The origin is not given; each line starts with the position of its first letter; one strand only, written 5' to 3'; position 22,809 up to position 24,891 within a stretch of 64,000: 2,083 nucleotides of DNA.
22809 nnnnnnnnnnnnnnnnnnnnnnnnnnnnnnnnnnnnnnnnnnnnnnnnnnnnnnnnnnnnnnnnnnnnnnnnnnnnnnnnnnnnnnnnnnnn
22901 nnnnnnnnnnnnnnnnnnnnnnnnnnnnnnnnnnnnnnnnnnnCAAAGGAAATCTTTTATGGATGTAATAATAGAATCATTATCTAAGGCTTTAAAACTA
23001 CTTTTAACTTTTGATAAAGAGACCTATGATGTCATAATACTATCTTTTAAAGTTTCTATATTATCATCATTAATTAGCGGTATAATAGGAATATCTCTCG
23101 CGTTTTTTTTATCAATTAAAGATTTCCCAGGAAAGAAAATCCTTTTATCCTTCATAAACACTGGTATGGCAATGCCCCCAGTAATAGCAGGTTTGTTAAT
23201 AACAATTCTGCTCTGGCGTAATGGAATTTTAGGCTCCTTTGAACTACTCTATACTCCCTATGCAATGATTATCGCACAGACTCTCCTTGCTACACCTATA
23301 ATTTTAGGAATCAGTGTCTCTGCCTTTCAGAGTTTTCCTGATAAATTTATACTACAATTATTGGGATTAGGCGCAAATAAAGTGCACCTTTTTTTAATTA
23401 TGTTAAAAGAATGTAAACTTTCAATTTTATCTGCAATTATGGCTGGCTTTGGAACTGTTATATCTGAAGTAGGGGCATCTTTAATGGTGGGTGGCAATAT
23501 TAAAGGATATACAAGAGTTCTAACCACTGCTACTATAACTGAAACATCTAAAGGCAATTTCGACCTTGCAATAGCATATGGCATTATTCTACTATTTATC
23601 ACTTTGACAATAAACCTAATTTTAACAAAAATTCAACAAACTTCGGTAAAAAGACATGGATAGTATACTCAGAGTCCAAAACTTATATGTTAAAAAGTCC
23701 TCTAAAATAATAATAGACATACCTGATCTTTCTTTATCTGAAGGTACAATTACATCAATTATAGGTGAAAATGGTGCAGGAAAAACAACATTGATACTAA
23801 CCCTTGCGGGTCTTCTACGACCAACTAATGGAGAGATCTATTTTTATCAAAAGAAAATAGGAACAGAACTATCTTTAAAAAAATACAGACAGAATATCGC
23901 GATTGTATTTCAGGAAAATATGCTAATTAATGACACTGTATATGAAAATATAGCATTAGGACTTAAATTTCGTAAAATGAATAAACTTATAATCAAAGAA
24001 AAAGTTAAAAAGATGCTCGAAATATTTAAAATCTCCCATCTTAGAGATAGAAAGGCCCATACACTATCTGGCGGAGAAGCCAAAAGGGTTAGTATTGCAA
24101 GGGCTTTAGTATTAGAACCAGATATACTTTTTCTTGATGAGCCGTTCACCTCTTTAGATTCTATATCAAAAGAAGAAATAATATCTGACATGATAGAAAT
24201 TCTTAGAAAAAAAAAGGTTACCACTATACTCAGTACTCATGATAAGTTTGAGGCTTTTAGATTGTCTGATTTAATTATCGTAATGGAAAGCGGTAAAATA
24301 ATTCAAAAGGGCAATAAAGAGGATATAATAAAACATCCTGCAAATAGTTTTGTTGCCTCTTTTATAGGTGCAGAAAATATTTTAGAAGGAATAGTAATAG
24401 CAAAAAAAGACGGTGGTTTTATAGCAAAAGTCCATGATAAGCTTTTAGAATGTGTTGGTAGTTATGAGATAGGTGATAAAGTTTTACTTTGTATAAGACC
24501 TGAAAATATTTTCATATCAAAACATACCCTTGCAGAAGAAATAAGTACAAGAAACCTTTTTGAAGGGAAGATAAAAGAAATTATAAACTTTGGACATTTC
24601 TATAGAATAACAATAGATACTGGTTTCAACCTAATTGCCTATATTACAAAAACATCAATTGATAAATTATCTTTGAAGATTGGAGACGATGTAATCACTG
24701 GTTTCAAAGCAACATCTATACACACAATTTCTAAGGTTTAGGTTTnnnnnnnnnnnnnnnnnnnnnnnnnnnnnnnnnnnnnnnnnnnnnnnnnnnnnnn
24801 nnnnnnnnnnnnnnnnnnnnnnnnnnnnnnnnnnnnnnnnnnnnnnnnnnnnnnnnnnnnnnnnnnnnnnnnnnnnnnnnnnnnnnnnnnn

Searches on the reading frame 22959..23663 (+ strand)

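Call 14: search_protein_families(library=pfam, proteins=[window:22959-23663:+], max_evalue=0.001)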
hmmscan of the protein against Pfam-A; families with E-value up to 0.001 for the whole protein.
window:22959-23663:+ (234 aa): 1 family
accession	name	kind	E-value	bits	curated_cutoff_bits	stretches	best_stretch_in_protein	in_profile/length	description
PF00528.27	BPD_transp_1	-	1.5e-11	44.8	26.4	1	42-228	3-177/184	Binding-protein-dependent transport system inner membrane component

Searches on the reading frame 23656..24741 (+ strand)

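Call 14: search_protein_families(library=pfam, proteins=[window:23656-24741:+], max_evalue=0.001)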
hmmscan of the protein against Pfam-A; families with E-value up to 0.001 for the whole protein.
window:23656-24741:+ (361 aa): 6 families
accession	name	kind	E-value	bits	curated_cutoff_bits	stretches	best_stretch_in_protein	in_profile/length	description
PF00005.33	ABC_tran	-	5.2e-34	118.2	25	1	24-164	5-136/137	ABC transporter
PF03459.23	TOBE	-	1.9e-08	34.8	22.3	1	297-356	2-63/64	TOBE domain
PF13304.12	AAA_21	-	4.2e-08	34.1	27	0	32-65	1-40/304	AAA domain, putative AbiEii toxin, Type IV TA system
PF08402.16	TOBE_2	-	7.7e-05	23.2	21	1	278-356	1-74/76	TOBE domain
PF13175.12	AAA_15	-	0.00061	19.9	32.1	0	20-120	19-97/374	AAA ATPase domain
PF13555.12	AAA_29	-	0.00082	19.5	27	0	29-58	22-50/61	P-loop containing region of AAA domain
